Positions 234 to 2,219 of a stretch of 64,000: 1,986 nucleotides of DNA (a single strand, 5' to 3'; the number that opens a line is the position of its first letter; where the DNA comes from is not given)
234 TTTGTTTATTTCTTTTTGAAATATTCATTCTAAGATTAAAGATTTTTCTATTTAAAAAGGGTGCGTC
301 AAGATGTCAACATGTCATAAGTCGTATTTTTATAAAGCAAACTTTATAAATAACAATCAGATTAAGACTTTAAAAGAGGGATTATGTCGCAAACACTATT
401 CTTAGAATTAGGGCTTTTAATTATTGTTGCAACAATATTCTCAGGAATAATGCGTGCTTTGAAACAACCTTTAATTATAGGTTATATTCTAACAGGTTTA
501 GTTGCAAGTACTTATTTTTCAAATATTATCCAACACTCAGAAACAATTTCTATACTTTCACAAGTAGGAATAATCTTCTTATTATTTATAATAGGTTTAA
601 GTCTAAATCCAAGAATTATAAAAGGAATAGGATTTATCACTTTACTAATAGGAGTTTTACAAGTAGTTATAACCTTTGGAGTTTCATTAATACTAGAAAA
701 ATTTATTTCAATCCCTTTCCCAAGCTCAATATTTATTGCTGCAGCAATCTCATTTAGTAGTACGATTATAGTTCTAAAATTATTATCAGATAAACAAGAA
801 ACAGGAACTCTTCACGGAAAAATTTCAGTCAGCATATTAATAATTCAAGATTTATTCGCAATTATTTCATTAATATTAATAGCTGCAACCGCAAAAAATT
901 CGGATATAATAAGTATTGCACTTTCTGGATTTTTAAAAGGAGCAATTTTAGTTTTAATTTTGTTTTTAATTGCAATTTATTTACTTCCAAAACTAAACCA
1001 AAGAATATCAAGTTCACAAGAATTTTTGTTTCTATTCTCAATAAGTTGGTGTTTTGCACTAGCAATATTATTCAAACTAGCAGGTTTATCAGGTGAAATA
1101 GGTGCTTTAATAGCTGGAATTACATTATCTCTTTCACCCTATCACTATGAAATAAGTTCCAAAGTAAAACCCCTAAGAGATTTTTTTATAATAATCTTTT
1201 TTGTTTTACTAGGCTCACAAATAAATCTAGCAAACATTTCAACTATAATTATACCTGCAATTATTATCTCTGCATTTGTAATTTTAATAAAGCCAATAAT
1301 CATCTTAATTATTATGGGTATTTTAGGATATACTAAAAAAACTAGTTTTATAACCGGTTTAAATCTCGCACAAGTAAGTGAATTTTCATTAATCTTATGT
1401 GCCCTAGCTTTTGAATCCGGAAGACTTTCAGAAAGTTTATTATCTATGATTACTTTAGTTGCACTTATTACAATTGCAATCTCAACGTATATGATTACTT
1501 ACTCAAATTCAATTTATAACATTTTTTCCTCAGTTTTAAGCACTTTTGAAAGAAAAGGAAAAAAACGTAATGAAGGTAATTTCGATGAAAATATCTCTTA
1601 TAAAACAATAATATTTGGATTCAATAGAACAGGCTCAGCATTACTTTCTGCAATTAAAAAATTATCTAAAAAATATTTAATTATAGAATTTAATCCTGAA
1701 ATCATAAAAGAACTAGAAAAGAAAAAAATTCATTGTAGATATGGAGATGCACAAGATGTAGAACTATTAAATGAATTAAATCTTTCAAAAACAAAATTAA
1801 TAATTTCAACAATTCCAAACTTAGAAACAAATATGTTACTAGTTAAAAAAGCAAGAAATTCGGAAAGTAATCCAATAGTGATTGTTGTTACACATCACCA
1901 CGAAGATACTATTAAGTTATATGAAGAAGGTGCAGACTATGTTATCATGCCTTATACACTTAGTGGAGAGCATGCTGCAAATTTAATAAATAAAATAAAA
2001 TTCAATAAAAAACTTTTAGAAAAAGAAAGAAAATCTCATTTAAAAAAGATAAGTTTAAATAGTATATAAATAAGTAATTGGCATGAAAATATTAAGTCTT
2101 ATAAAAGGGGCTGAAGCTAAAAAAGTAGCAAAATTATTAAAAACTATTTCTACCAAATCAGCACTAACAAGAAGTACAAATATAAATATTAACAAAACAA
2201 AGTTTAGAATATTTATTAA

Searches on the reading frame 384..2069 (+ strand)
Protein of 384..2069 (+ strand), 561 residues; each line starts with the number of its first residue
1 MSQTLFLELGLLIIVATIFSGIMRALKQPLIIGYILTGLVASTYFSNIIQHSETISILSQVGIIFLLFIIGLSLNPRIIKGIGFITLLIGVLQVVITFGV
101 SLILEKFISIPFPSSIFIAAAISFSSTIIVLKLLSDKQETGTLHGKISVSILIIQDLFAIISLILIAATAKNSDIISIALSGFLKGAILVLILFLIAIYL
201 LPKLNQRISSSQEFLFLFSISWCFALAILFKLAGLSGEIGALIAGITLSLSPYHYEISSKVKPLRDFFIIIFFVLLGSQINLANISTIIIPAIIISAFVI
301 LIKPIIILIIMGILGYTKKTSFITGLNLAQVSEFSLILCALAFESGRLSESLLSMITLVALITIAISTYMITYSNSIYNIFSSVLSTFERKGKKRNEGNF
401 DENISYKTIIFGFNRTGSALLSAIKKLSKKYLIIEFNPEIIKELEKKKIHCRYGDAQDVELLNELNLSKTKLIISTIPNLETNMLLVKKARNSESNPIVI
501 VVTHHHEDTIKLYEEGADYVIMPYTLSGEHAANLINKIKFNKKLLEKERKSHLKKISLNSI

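Call 107: search_protein_families(library=pfam, proteins=[window:384-2069:+], max_evalue=0.001)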
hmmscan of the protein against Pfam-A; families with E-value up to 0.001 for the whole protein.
window:384-2069:+ (561 aa): 2 families
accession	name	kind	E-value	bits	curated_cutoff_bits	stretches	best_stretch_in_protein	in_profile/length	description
PF00999.27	Na_H_Exchanger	-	9.4e-57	193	26.2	1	15-371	3-369/375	Sodium/hydrogen exchanger, transmembrane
PF02254.24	TrkA_N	-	1.3e-23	83.9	23.8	1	409-523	2-116/116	TrkA-N domain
